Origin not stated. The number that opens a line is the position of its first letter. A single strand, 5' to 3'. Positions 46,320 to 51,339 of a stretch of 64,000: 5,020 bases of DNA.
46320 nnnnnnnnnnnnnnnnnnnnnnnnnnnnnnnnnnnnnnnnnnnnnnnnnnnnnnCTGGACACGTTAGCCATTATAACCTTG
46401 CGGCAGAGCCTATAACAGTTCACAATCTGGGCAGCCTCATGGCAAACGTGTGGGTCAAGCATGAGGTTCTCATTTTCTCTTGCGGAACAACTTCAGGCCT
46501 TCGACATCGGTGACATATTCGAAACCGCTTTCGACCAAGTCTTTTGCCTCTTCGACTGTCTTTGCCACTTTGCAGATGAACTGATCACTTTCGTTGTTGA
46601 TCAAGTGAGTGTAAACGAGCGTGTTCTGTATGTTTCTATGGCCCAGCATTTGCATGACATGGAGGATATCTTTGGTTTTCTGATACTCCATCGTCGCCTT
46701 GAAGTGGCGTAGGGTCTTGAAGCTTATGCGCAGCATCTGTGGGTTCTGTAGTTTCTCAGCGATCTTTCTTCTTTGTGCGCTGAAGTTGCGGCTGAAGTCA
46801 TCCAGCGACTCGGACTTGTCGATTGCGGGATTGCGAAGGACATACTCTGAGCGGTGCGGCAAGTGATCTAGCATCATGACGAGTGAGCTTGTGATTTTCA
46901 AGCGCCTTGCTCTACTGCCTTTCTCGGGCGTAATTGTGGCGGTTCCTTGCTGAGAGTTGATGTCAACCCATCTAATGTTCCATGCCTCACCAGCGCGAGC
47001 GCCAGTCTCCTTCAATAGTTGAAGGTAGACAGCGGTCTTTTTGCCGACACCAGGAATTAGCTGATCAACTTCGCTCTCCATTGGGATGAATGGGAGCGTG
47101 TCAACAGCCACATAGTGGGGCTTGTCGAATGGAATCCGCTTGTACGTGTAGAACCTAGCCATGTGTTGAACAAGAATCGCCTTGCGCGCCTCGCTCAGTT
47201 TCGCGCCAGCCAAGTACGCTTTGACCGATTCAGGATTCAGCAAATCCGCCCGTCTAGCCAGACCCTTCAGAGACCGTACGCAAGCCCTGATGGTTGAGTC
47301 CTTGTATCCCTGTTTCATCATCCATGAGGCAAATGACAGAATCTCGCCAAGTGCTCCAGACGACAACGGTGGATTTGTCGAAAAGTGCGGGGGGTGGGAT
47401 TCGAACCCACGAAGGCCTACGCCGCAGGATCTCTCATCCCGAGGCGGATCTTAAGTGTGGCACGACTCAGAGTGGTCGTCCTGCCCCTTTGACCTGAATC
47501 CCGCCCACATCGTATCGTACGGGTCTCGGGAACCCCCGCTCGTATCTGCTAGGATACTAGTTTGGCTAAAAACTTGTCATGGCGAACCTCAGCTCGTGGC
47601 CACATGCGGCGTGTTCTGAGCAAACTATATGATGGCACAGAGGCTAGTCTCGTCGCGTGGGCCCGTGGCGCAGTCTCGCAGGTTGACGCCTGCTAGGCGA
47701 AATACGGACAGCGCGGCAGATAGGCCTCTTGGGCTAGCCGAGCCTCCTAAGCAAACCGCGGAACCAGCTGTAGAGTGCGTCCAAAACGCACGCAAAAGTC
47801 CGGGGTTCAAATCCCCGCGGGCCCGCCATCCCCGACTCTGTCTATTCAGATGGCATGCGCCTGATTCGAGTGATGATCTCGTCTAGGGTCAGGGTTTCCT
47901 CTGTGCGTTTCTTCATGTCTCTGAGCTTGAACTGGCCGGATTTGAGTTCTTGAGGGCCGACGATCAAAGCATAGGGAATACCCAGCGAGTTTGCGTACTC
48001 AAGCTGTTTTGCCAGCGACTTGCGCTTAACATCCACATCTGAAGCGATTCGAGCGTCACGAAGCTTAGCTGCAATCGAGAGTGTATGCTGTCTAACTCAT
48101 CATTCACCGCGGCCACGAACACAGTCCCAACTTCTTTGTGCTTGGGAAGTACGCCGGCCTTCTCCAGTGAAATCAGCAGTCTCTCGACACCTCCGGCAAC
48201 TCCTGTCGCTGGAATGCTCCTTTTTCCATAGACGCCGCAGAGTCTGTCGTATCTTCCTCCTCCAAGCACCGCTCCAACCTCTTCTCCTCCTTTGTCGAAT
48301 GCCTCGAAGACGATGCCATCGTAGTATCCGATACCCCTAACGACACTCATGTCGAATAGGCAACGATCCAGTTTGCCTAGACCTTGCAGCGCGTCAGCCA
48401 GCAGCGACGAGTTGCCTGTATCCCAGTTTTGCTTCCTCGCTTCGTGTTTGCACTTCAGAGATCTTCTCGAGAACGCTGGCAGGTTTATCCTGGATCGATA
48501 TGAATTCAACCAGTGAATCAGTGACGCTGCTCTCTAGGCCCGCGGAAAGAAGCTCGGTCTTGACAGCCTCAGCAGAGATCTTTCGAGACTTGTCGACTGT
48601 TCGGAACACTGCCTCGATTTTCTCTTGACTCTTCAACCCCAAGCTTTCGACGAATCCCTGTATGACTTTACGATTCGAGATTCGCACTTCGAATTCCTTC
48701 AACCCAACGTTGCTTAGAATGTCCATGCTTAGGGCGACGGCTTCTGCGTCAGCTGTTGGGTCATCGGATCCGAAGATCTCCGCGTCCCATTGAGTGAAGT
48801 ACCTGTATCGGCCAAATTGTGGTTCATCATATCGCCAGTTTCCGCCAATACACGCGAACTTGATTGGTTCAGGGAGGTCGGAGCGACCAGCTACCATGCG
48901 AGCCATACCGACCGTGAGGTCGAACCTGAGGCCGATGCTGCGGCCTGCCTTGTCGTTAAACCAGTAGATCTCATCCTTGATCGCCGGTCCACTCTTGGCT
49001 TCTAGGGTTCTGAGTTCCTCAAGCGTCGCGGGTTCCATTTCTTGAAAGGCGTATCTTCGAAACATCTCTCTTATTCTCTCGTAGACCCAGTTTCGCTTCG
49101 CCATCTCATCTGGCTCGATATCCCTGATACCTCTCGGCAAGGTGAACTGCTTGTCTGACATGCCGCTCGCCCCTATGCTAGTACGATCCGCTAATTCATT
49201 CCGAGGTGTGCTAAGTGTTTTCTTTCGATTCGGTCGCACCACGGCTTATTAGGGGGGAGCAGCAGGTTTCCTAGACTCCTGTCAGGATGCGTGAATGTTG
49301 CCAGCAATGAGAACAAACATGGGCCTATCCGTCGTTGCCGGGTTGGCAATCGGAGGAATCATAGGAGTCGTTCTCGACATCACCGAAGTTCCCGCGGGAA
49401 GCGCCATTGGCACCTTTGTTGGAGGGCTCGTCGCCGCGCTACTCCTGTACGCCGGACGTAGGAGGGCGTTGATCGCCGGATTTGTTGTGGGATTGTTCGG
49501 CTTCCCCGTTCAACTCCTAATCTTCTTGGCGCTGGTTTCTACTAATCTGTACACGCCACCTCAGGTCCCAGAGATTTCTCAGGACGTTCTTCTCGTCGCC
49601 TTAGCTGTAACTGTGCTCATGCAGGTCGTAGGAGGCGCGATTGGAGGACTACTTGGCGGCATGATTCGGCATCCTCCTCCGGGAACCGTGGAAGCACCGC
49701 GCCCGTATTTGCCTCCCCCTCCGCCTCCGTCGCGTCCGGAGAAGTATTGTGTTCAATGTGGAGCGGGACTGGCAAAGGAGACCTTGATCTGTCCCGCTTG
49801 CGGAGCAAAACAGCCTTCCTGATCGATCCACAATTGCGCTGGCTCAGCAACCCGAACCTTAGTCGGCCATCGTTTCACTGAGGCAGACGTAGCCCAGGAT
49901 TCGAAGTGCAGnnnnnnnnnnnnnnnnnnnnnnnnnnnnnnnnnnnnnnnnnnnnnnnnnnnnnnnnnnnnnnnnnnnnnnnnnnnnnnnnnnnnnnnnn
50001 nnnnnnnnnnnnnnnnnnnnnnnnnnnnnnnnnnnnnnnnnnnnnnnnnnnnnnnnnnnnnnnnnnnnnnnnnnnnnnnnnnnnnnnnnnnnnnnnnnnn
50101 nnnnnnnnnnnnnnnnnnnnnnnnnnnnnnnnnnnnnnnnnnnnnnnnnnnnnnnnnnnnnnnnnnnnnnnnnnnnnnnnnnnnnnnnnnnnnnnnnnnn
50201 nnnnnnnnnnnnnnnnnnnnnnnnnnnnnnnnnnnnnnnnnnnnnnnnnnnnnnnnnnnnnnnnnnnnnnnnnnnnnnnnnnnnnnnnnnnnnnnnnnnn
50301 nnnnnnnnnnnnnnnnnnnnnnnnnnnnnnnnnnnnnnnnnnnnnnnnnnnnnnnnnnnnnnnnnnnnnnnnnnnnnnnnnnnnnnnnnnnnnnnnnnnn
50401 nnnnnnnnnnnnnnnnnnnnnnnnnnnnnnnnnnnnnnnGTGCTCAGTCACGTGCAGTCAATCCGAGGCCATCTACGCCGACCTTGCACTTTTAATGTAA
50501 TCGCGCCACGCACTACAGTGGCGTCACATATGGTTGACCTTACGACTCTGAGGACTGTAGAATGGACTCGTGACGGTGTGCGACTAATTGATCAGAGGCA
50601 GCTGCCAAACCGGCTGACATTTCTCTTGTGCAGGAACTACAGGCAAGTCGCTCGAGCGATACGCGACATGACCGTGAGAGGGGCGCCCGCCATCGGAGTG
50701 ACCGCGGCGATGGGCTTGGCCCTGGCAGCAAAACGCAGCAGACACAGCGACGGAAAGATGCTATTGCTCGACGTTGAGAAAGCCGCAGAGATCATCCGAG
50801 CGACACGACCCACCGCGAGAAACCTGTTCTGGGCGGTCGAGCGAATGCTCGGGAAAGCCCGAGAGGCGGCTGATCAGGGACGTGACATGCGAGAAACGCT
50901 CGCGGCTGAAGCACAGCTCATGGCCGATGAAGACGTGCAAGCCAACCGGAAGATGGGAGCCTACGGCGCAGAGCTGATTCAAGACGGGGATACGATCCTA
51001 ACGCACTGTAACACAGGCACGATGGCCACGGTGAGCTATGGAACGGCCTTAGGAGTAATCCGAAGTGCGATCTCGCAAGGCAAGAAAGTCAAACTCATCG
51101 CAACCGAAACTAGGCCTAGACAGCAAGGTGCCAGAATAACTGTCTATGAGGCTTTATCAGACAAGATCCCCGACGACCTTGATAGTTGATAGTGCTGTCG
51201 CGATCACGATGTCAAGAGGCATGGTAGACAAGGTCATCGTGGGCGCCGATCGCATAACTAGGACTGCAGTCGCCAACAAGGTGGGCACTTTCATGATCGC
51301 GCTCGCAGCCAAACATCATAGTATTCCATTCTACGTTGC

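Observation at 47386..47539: tRNA-Leu(UAA) gene that needs about three introns, including D-loop and anticodon-stem/loop junction positions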

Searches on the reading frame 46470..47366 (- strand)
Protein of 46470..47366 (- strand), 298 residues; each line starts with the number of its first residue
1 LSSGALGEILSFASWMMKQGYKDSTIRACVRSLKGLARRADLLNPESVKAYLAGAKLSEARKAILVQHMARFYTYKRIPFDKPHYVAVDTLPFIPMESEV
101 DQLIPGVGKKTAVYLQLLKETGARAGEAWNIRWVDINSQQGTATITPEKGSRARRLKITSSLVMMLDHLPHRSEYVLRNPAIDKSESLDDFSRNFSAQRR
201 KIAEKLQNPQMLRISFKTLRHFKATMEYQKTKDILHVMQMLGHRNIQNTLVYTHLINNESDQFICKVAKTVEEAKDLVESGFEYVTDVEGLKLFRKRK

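Call 9: search_protein_families(library=pfam, proteins=[window:46470-47366:-])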
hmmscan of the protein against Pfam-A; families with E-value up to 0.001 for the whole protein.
window:46470-47366:- (298 aa): 1 family
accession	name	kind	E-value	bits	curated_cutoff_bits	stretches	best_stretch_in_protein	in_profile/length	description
PF00589.27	Phage_integrase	-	4.8e-17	62.7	27.1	1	110-255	23-168/172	Phage integrase family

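Call 66: search_protein_families(library=phrogs, proteins=[window:46470-47366:-], max_evalue=0.01)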
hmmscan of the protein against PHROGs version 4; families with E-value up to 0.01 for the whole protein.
window:46470-47366:- (298 aa): 4 families
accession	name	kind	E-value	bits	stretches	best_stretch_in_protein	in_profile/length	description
phrog_1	-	integration and excision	3.7e-22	80.3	1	12-261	215-441/611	integrase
phrog_216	-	integration and excision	9.6e-17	62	1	109-262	74-231/301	integrase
phrog_7269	-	integration and excision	1.1e-06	29.4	1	213-264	27-78/89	integrase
phrog_7685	-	integration and excision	3.3e-05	24.5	1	196-263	161-231/240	integrase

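Call 67: search_protein_families(library=ncbifam, proteins=[window:46470-47366:-], max_evalue=0.001)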
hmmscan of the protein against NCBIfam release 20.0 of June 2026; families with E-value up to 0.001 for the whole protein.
window:46470-47366:- (298 aa): 8 families
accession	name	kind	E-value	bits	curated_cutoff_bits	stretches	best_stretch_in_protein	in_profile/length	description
NF040815.2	recomb_XerA_Arch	equivalog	1.3e-17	64.3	220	1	14-259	5-258/263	site-specific tyrosine recombinase/integron integrase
TIGR02249.1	integrase_gron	subfamily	2.3e-16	60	265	2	214-260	259-305/315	integron integrase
TIGR02225.1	recomb_XerD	equivalog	5.2e-13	49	329.6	1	112-259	127-278/290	site-specific tyrosine recombinase XerD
TIGR02224.1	recomb_XerC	equivalog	1.7e-12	47.3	335.15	1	112-257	131-279/295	tyrosine recombinase XerC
NF001399.0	PRK00283.1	subfamily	4.4e-12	45.8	279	1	91-259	110-287/300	tyrosine recombinase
NF003462.0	PRK05084.1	equivalog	5.4e-10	38.5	267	1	116-267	202-356/360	tyrosine recombinase XerS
NF011946.0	PRK15417.1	equivalog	1.2e-09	37.8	435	1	91-168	113-190/337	integron integrase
NF002331.0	PRK01287.1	subfamily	6.1e-06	25.4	371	1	110-255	163-312/365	site-specific tyrosine recombinase XerC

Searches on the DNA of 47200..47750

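Call 5: search_rna_families(source=window, start=47200, end=47750, threshold=evalue, max_evalue=10, show_alignments=3)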
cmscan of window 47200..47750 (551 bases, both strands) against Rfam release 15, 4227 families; matches with E-value up to 10: 5.
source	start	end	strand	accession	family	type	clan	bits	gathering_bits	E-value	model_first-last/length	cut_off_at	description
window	47385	47425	+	RF04354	Plastid-ycf2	Cis-reg;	-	20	65.7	0.16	1-75/75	no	Plastid-ycf2 5UTR RNA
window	47394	47410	+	RF04351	Plastid-psbl-rps4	Cis-reg;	-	16.6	68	1.1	9-25/53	no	Plastid-psbl-rps4 3UTR RNA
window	47393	47424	-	RF01053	Deinococcus_Y_RNA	Gene;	-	14.8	80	8.4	52-83/126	no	Deinococcus radiodurans Y RNA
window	47394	47411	-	RF00005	tRNA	Gene; tRNA;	CL00001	14.6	29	4.8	46-63/71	no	tRNA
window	47524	47562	+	RF00517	serC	Cis-reg; leader;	-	12.9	35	3.4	1-52/52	no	serC leader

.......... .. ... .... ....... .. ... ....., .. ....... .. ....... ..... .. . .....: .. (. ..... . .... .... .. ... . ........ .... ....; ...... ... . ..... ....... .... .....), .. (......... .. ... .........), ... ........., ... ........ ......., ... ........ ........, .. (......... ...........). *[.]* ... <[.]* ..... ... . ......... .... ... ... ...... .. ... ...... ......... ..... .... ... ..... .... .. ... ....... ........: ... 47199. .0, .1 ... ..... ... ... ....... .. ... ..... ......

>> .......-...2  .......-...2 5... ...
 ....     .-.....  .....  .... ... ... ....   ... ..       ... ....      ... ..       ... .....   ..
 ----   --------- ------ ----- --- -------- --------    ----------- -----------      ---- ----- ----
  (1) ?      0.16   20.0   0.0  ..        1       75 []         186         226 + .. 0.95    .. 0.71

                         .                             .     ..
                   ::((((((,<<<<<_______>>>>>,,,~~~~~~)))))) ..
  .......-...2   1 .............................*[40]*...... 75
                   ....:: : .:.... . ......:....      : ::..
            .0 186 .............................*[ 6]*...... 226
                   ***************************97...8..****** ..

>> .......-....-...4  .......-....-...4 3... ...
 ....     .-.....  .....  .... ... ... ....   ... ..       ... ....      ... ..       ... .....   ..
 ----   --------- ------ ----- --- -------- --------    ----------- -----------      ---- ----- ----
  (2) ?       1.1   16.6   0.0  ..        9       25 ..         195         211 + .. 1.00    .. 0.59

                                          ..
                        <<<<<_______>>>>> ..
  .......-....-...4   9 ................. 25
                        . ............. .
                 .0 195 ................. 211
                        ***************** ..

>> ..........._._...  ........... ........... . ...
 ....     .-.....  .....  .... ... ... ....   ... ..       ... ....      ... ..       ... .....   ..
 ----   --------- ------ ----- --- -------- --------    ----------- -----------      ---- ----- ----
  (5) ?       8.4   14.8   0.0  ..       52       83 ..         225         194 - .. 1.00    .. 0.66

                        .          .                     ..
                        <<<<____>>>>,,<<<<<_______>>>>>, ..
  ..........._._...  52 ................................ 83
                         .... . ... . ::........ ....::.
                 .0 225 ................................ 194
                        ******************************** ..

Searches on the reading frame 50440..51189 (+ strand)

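Call 67: search_protein_families(library=ncbifam, proteins=[window:50440-51189:+], max_evalue=0.001)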
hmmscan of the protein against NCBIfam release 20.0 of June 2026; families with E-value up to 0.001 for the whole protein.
window:50440-51189:+ (249 aa): 7 families
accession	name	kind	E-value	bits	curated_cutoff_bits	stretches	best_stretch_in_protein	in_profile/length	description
NF004700.0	PRK06036.1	equivalog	1.2e-72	244.9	528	1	38-246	2-211/339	S-methyl-5-thioribose-1-phosphate isomerase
NF004326.0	PRK05720.1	subfamily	2.9e-72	243.4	271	1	34-245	7-220/358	s-methyl-5-thioribose-1-phosphate isomerase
TIGR00512.1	salvage_mtnA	equivalog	4.6e-67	226.4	279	1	38-247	1-215/335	S-methyl-5-thioribose-1-phosphate isomerase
TIGR00524.1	eIF-2B_rel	subfamily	3.8e-62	210.2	185.85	1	64-246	1-182/303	S-methyl-5-thioribose-1-phosphate isomerase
NF004436.0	PRK05772.1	equivalog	1e-57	196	521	1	37-244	16-229/363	S-methyl-5-thioribose-1-phosphate isomerase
TIGR00511.1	ribulose_e2b2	equivalog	1.7e-31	109.6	314.1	1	68-237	3-161/301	ribose 1,5-bisphosphate isomerase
NF006210.0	PRK08335.1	equivalog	1.6e-06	27.6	339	1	149-232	76-151/275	translation initiation factor IF-2B subunit alpha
